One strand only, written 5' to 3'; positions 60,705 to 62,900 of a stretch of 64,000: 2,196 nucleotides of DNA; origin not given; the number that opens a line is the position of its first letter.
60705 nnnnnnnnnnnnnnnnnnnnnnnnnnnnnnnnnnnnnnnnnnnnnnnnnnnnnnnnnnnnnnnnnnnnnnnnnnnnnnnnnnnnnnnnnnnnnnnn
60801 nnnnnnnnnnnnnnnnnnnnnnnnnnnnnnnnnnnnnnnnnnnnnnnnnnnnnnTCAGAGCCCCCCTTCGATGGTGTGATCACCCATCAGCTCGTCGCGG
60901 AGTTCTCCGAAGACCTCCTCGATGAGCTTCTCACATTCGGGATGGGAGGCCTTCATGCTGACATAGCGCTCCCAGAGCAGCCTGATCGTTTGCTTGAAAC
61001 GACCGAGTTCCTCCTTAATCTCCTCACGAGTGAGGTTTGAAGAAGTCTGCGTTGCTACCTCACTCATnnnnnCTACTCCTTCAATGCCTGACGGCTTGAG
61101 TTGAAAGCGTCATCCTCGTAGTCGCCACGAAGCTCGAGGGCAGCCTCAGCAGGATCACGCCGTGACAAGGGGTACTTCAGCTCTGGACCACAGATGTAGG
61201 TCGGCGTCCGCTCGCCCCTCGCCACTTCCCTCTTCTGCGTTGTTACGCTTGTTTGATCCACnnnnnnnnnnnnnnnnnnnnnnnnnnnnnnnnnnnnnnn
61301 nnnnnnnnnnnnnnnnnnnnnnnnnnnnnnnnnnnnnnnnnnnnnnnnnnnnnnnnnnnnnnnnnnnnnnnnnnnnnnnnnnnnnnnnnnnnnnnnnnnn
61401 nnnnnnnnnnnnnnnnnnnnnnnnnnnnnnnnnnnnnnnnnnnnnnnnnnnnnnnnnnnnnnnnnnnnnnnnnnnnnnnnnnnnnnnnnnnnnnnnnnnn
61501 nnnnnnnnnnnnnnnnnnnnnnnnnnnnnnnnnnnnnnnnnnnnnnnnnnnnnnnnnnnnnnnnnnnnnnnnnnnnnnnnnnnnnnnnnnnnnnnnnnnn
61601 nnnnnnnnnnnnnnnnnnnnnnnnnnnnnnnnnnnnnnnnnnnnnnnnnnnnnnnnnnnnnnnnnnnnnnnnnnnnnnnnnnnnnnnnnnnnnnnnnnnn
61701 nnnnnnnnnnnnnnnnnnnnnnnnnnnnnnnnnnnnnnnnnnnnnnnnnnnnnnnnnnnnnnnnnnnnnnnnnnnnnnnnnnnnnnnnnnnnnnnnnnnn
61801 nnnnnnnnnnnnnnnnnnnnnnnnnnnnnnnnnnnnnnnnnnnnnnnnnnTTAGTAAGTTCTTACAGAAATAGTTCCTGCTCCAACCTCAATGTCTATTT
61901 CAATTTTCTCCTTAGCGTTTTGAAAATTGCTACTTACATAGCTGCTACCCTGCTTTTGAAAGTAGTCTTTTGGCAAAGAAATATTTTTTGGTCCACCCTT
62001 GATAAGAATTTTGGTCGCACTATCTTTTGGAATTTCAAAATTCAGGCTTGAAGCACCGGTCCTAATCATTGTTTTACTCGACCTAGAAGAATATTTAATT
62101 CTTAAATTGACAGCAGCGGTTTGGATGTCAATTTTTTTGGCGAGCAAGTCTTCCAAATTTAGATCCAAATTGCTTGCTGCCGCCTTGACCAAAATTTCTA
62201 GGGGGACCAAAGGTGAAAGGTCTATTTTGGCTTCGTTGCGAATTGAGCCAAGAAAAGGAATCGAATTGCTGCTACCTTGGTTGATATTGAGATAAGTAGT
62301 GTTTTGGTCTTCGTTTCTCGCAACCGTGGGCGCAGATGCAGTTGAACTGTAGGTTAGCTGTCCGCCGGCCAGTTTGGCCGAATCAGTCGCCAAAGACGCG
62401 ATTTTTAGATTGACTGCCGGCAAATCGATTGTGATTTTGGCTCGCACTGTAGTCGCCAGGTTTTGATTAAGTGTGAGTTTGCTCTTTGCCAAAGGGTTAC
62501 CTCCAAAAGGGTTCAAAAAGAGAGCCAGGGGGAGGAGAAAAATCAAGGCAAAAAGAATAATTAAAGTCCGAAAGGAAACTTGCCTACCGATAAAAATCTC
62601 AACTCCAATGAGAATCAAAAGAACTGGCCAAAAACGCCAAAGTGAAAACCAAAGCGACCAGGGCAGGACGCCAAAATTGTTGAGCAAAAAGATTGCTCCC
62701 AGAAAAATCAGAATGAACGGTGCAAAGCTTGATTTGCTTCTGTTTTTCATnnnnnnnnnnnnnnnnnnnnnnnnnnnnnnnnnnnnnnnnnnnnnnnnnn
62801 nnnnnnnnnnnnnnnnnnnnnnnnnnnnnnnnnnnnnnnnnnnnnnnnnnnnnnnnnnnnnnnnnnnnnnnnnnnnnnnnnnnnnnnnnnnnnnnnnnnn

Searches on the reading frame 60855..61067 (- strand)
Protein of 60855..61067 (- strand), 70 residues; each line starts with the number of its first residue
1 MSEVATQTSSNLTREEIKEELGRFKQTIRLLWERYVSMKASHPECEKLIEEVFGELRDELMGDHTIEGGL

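Call 6: search_protein_families(library=pfam, proteins=[window:60855-61067:-], max_evalue=1)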
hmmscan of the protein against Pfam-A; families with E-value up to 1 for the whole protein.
window:60855-61067:- (70 aa): 1 family
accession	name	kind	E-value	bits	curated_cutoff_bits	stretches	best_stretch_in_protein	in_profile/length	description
PF20715.2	DUF6827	-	0.033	14.4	26.9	1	8-55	90-137/158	Domain of unknown function (DUF6827)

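Call 7: search_protein_families(library=phrogs, proteins=[window:60855-61067:-], max_evalue=1)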
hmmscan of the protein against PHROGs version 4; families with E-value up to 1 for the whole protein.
window:60855-61067:- (70 aa): 0 families

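Call 8: search_protein_families(library=ncbifam, proteins=[window:60855-61067:-], max_evalue=1)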
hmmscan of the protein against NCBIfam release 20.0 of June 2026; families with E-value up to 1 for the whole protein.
window:60855-61067:- (70 aa): 3 families
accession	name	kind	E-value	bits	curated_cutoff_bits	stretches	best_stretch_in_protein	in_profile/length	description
TIGR03879.1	near_KaiC_dom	domain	0.06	13.8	65.1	1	7-30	31-54/91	probable regulatory domain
NF047596.1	LIMLP_15305_fam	equivalog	0.07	13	210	1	8-39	39-70/175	LIMLP_15305 family protein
NF045982.1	Mbov0283_fam_LP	subfamily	0.13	12.7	65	1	6-57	33-84/117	Mbov_0283/Mbov_0339 family surface lipoprotein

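Call 9: search_protein_families(library=padloc, proteins=[window:60855-61067:-], max_evalue=1)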
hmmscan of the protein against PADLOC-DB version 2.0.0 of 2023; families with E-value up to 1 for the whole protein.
window:60855-61067:- (70 aa): 0 families

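Call 10: find_encoding_contigs(protein=window:60855-61067:-, flank=10000, max_places=10)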
Protein window:60855-61067:- (70 aa): 1 contig read that carries it; 1 place shown.
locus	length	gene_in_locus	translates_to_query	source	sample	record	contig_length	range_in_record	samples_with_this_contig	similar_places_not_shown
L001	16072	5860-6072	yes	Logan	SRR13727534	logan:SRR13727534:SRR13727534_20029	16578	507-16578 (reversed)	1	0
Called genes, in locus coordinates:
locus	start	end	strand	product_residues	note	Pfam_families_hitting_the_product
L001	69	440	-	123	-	-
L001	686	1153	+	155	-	-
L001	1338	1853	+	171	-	-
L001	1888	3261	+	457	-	PF08245:Mur_ligase_M, PF08353:MurT_C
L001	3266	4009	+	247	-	PF07685:GATase_3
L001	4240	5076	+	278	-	PF18917:LiaI-LiaF-like_TM1 (weak)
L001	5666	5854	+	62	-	-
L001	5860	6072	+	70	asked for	-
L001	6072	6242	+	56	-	-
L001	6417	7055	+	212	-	PF00574:CLP_protease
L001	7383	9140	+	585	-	PF07973:tRNA_SAD, PF00587:tRNA-synt_2b, PF03129:HGTP_anticodon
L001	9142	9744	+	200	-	PF01300:Sua5_yciO_yrdC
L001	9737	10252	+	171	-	PF05198:IF3_N, PF00707:IF3_C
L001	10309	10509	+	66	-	PF01632:Ribosomal_L35p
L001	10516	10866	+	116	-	PF00453:Ribosomal_L20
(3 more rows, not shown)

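Call 12: find_homologous_proteins(query=window:60855-61067:-, max_evalue=0.01)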
Query window:60855-61067:- (70 aa): 1 proteins with E <= 0.01 among 1 candidates.
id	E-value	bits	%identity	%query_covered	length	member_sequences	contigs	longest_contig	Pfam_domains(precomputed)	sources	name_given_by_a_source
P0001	2.5e-38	146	100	100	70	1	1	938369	-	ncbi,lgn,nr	ncbi:MAG: hypothetical protein Q8P13_03025 [bacterium]|nr:hypothetical protein [bacterium]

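Call 32: search_protein_representatives(protein=window:60855-61067:-)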
Query: 70 residues. Proteins with E-value up to 0.001 (for the whole library): 3; up to 1e-10: 0; up to 1e-30: 0. The best 3 are listed.
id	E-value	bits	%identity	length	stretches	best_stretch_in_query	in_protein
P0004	8.4e-10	54.3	54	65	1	9-65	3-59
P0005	6.9e-09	51.5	57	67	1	10-70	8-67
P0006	3.3e-08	49.3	46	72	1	4-62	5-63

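Call 37: find_encoding_contigs(protein=P0005, flank=8000, max_places=6)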
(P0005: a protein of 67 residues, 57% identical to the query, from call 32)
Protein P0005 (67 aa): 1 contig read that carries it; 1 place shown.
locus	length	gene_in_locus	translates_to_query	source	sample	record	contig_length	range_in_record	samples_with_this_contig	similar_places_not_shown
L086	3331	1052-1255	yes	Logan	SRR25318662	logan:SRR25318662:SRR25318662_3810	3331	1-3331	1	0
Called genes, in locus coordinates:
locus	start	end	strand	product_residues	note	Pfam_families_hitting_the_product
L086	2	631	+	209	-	?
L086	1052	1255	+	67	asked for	-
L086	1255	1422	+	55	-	-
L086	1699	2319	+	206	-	PF00574:CLP_protease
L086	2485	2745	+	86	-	PF18910:DUF5665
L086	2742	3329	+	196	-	?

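Call 38: find_encoding_contigs(protein=P0004, flank=8000, max_places=6)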
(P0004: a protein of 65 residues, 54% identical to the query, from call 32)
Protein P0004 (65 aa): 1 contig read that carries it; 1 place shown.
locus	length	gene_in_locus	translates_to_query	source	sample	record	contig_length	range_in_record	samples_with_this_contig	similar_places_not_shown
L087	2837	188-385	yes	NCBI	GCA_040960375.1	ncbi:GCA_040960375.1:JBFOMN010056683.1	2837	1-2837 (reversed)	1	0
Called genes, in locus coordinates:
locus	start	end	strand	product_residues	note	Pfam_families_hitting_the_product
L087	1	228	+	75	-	?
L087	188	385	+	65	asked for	-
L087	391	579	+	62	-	-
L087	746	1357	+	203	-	PF00574:CLP_protease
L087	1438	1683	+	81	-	PF18910:DUF5665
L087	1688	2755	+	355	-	PF07973:tRNA_SAD, PF00587:tRNA-synt_2b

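Call 39: find_encoding_contigs(protein=P0006, flank=8000, max_places=6)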
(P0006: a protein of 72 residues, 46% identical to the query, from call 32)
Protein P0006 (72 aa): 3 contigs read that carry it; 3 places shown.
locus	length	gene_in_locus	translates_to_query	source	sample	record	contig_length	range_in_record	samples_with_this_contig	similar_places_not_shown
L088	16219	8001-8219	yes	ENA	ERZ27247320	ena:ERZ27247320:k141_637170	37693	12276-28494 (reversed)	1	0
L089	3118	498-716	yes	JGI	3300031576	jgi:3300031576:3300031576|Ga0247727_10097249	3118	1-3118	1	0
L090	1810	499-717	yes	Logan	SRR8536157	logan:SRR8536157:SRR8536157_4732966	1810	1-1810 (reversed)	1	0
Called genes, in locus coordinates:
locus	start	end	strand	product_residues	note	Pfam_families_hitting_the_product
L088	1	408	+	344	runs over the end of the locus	PF02388:FemAB, PF13480:Acetyltransf_6, PF02388:FemAB (weak)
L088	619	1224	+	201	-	-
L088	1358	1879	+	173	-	-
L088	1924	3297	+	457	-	PF08245:Mur_ligase_M, PF08353:MurT_C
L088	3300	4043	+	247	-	PF07685:GATase_3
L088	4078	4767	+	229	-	PF00485:PRK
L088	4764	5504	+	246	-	PF00753:Lactamase_B, PF23023:Anti-Pycsar_Apyc1, PF12706:Lactamase_B_2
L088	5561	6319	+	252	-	PF00413:Peptidase_M10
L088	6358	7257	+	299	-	PF18917:LiaI-LiaF-like_TM1, PF22570:LiaF-TM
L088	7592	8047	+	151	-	-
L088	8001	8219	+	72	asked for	-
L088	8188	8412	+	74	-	-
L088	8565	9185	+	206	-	PF00574:CLP_protease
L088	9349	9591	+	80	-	PF18910:DUF5665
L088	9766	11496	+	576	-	PF07973:tRNA_SAD, PF00587:tRNA-synt_2b, PF03129:HGTP_anticodon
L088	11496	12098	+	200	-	PF01300:Sua5_yciO_yrdC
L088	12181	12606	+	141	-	PF05198:IF3_N, PF00707:IF3_C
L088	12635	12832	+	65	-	PF01632:Ribosomal_L35p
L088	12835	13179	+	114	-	PF00453:Ribosomal_L20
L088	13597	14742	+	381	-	PF02912:Phe_tRNA-synt_N, PF01409:tRNA-synt_2d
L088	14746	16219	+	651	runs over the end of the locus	PF03483:B3_4, PF03484:B5, PF17759:tRNA_synthFbeta, PF03147:FDX-ACB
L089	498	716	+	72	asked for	-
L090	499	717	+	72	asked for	-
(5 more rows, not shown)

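Call 51: predict_structure(alignment_id=A2)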
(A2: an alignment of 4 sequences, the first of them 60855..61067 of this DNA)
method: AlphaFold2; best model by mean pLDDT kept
length: 70 residues; sequences in the alignment: 4
mean_pLDDT: 78.2   pTM: 0.54
mean pLDDT of the five models: 78.2, 78.0, 77.2, 77.1, 70.9
residues with pLDDT >= 90: 25; 70-90: 27; 50-70: 9; < 50: 9
segments of 3 or more residues with pLDDT < 50: 1-3, 68-70
pLDDT, mean of each block of 10 residues (from residue 1): 48 82 84 94 96 89 54
secondary structure, 60 per line:
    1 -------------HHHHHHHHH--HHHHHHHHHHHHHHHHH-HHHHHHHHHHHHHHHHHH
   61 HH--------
elements in order: H14-22 H25-41 H43-62

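Call 53: fold_search(model_id=the predicted structure, library=pdb)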
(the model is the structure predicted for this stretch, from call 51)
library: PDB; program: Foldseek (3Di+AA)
matches with E <= 10: 5; with E <= 0.001: 0
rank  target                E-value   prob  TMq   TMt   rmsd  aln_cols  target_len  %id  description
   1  9o1a_I                7.0e+00  0.35  0.46  0.40   1.3        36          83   17  Pseudomonas aeruginosa ATPase State1 F1Fo focused (released 2025-12-10)
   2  6tmh_H                7.4e+00  0.18  0.44  0.43   4.5        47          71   23  Cryo-EM structure of Toxoplasma gondii mitochondrial ATP synthase dimer, OSCP/F1/c-ring model (released 2020-12-16)
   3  6oqr_R                8.5e+00  0.30  0.42  0.39   1.1        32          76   19  E. coli ATP Synthase ADP State 1a (released 2020-06-03)
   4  6oqr_I                9.1e+00  0.25  0.44  0.40   1.3        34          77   18  E. coli ATP Synthase ADP State 1a (released 2020-06-03)
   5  7p2y_G                9.7e+00  0.21  0.46  0.41   2.0        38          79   21  F1Fo-ATP synthase from Acinetobacter baumannii (state 1) (released 2022-02-02)

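Call 57: search_solved_structures(query=A2, max_evalue=10)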
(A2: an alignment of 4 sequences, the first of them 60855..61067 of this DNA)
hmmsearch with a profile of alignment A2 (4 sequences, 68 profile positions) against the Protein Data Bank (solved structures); distinct sequences matched with E-value up to 10: 9.
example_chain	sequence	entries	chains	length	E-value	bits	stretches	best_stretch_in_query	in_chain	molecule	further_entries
3jqh_A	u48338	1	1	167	2.5e-08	36.7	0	12-33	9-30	C-type lectin domain family 4 member M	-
7nuv_A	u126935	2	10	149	0.03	17.3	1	21-57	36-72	Aux2pLS20 | Auxiliary relaxosome protein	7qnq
2z51_A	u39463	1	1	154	0.14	15.1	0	41-61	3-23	NifU-like protein 2, chloroplast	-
9k3w_A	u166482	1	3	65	0.6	13.1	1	6-29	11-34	Transcriptional regulator, PbsX family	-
8tac_A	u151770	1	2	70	0.73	12.8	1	5-29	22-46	DBP48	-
7xp0_A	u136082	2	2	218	1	12.3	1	44-66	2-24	Probable transcriptional regulator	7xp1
7rkc_A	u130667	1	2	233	1.2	12.1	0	37-56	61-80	D_3_633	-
8tm9_A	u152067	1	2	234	1.2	12.1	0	37-56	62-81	D_3_633_8x peptide bound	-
8tlp_A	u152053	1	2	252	1.6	11.7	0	37-56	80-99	D_3_633_8x, no peptide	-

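Call 59: search_protein_families(library=pfam, proteins=[P0004, P0005, P0006, L086:1255-1422:+, L087:391-579:+, L088:8224-8412:+, L087:43-228:+, L088:7868-8047:+], max_evalue=1)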
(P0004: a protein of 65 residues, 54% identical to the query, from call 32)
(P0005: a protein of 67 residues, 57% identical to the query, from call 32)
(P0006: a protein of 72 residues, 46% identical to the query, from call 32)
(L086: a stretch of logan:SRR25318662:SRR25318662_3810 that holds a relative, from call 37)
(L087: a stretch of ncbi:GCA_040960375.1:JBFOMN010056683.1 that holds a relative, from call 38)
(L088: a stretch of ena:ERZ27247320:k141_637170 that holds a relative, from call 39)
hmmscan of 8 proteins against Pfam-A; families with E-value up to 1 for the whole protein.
P0004 (65 aa): 0 families

P0005 (67 aa): 0 families

P0006 (72 aa): 1 family
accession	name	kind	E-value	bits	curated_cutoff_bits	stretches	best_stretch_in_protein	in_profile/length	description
PF15861.10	partial_CstF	-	0.0092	16.2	27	1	36-55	4-23/62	Partial cleavage stimulation factor domain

L086:1255-1422:+ (55 aa): 1 family
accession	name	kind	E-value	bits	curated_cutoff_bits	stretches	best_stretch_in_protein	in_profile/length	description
PF15188.11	CCDC-167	-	0.02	15.6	27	1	7-50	10-53/84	Coiled-coil domain-containing protein 167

L087:391-579:+ (62 aa): 1 family
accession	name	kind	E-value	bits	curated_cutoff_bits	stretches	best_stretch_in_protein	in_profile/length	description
PF07445.17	PriC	-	0.025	14.9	23.3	1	8-62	73-126/174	Primosomal replication protein priC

L088:8224-8412:+ (62 aa): 0 families

L087:43-228:+ (61 aa): 0 families

L088:7868-8047:+ (59 aa): 0 families

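Call 74: list_cluster_members(proteins=[P0004, P0005, P0006, window:60855-61067:-])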
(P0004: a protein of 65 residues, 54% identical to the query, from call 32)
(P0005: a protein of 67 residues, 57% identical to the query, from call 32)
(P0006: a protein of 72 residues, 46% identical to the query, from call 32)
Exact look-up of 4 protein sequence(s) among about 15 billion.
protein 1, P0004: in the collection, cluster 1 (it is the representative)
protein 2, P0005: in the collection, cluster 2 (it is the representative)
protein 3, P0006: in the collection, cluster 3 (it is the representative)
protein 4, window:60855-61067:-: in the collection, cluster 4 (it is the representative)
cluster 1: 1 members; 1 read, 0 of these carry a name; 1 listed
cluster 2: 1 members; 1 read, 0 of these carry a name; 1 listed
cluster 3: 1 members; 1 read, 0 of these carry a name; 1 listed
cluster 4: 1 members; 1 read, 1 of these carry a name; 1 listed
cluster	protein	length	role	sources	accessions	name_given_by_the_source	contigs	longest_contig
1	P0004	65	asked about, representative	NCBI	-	-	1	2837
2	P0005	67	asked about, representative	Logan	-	-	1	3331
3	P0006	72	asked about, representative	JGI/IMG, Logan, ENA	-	-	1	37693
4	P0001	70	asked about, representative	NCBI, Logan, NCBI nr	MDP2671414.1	MAG: hypothetical protein Q8P13_03025 [bacterium] | hypothetical protein [bacterium]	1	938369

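Call 90: find_related_loci(query=A2, collection=viral_contigs, flank=5000)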
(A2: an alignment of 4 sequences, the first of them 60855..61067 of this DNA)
Query A2 (70 aa) in viral_contigs; peptide patterns used: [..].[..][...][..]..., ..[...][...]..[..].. (x = any residue, [..] = any of these).
40 stretches matched a pattern, but none encodes a relative of the query by tblastn (E <= 1e-3).

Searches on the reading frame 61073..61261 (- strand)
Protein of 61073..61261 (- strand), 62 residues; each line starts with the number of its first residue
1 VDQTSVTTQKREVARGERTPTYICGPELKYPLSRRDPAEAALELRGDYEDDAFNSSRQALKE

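Call 7: search_protein_families(library=phrogs, proteins=[window:61073-61261:-], max_evalue=1)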
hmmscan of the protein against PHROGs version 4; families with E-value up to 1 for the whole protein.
window:61073-61261:- (62 aa): 0 families

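Call 8: search_protein_families(library=ncbifam, proteins=[window:61073-61261:-], max_evalue=1)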
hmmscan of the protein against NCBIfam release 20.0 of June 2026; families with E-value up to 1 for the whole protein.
window:61073-61261:- (62 aa): 0 families

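Call 9: search_protein_families(library=padloc, proteins=[window:61073-61261:-], max_evalue=1)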
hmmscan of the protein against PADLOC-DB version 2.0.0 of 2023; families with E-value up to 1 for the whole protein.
window:61073-61261:- (62 aa): 0 families

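Call 19: find_homologous_proteins(query=window:61073-61261:-, max_evalue=0.1)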
Query window:61073-61261:- (62 aa): 1 proteins with E <= 0.1 among 1 candidates.
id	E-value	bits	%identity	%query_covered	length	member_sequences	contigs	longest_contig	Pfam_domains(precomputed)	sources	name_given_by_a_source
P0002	2.0e-33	130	100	100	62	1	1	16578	-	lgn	-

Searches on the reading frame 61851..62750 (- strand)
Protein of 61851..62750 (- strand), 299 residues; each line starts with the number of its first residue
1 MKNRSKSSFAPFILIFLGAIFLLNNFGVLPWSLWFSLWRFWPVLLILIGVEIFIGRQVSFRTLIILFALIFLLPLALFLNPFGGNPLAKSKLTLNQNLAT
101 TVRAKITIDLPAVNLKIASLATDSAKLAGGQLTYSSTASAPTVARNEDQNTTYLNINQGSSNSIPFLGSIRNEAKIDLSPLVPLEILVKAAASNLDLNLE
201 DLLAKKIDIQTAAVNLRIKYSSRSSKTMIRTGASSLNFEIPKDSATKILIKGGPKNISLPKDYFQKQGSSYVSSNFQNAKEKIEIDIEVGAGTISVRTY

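Call 29: find_related_loci(query=window:61851-62750:-, collection=metagenome_contigs, flank=8000)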
Query window:61851-62750:- (299 aa) in metagenome_contigs; peptide patterns used: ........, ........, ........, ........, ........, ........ (x = any residue, [..] = any of these).
206 stretches matched a pattern; 2 encode a relative of the query (tblastn E <= 1e-3); 2 distinct loci.
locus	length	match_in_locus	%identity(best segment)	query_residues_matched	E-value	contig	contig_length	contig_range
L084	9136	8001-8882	55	5-297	2e-111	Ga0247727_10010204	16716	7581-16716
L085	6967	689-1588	54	1-297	6e-101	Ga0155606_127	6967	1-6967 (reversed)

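Call 59: search_protein_families(library=pfam, proteins=[L085:1941-2123:+], max_evalue=1)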
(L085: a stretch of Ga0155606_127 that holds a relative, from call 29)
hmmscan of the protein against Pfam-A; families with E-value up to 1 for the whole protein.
L085:1941-2123:+ (60 aa): 0 families
